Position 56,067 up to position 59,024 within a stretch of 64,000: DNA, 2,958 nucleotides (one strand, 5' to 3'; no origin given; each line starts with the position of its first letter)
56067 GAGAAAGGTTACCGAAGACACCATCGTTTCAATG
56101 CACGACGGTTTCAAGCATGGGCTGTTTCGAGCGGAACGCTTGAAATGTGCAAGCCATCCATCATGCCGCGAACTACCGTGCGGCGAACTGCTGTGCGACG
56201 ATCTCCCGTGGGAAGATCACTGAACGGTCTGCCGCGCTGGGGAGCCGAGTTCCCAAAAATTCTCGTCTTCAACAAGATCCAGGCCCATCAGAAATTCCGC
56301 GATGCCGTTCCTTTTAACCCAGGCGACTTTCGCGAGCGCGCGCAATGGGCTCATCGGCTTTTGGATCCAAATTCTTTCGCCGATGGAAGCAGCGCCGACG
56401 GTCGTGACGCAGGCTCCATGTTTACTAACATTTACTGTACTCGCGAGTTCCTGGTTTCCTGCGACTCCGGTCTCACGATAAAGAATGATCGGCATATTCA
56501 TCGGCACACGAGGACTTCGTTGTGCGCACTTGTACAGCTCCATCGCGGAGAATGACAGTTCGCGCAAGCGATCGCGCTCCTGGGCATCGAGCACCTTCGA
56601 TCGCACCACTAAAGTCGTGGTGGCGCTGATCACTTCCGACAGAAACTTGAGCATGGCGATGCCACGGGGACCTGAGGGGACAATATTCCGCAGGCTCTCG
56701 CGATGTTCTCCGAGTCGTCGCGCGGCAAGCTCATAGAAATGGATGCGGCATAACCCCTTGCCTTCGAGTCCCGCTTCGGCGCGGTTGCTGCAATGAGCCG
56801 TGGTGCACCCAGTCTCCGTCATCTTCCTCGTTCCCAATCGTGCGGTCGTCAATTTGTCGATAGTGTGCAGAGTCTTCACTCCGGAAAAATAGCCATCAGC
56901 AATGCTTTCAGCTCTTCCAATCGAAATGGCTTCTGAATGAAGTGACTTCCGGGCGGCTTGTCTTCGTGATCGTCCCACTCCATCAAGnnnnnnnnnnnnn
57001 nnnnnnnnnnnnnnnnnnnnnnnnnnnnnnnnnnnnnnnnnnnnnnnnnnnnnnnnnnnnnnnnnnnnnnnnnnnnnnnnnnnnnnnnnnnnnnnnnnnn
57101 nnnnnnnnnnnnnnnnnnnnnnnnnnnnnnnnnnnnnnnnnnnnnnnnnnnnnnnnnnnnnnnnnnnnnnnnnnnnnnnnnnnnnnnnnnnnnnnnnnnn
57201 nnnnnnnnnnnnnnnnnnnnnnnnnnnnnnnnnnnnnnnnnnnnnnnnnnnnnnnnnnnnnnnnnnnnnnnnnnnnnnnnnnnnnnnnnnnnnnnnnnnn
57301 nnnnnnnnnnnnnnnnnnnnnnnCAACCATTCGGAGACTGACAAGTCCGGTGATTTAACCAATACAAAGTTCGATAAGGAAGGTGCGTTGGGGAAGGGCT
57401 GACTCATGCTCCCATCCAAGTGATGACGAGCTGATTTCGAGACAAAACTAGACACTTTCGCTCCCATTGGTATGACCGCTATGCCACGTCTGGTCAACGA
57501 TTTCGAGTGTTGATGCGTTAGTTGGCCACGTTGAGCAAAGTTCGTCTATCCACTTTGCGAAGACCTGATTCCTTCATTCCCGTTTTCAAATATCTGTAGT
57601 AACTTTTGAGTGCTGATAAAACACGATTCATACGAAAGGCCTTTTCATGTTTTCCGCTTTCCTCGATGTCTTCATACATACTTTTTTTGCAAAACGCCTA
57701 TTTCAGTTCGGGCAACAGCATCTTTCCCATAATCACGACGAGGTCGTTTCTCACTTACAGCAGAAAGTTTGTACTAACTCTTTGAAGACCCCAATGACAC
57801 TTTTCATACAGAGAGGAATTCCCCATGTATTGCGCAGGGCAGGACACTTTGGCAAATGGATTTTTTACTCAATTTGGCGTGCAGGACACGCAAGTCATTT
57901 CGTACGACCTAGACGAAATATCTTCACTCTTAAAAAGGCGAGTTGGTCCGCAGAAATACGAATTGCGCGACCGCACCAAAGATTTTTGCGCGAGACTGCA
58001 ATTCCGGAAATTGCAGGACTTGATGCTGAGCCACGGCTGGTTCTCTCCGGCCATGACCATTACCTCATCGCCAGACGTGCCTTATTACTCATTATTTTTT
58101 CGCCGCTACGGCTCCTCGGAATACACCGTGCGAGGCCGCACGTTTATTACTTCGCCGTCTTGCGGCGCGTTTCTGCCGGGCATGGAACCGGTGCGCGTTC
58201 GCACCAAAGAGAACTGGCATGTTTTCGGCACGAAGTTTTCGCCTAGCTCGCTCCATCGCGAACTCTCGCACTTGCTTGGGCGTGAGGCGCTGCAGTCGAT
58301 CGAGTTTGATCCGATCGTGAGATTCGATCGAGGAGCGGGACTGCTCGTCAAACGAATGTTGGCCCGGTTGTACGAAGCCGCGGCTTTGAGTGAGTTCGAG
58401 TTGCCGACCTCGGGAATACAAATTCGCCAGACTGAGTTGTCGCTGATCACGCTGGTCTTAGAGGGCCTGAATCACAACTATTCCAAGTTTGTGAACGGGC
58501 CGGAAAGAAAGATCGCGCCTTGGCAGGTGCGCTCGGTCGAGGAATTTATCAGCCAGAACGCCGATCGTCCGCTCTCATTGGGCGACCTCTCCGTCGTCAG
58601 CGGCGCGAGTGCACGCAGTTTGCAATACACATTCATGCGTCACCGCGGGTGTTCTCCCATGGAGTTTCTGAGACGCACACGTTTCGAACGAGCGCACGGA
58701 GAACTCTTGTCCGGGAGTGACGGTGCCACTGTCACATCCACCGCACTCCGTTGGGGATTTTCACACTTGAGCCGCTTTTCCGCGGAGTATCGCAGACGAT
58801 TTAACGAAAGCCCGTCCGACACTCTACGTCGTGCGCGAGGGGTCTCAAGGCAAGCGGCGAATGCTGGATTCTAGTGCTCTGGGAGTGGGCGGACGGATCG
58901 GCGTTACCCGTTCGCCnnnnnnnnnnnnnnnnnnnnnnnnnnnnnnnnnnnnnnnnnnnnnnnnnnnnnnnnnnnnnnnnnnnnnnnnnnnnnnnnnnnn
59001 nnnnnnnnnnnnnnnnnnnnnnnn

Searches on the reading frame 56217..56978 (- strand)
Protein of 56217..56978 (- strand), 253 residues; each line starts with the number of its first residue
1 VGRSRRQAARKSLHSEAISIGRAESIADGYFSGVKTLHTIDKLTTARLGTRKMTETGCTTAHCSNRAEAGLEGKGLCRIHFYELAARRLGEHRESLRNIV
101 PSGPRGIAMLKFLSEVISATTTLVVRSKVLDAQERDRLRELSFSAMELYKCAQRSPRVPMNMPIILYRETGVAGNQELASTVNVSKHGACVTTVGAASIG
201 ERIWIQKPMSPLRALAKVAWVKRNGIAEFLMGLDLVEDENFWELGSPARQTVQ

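Call 69: search_protein_families(library=pfam, proteins=[window:56217-56978:-], max_evalue=0.0001)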
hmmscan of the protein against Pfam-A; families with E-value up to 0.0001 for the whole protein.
window:56217-56978:- (253 aa): 1 family
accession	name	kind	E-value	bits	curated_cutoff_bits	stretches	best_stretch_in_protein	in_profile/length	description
PF07238.19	PilZ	-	7.6e-05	23.4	22.5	0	154-228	4-79/102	PilZ domain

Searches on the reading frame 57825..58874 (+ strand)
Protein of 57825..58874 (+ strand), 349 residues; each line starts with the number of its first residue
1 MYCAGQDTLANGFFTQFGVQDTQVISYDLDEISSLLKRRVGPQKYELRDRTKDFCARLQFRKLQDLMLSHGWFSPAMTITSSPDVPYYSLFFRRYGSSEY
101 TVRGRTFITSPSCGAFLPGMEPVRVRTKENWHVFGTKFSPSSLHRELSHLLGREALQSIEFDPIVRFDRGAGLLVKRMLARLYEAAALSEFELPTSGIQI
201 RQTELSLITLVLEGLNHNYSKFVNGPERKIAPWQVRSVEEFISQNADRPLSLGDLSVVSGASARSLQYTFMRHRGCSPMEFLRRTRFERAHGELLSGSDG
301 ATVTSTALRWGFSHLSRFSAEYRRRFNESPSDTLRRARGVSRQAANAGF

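Call 69: search_protein_families(library=pfam, proteins=[window:57825-58874:+], max_evalue=0.0001)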
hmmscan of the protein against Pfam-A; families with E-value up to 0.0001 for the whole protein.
window:57825-58874:+ (349 aa): 3 families
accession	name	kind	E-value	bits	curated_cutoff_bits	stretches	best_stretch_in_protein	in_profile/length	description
PF12833.13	HTH_18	-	1.6e-20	73.6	33.6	1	259-336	5-80/80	Helix-turn-helix domain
PF14525.12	AraC_binding_2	-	8.9e-16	58.5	27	1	35-212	4-172/173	AraC-binding-like domain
PF00165.29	HTH_AraC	-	1.1e-07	32.2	26.6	0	301-334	9-41/42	Bacterial regulatory helix-turn-helix proteins, AraC family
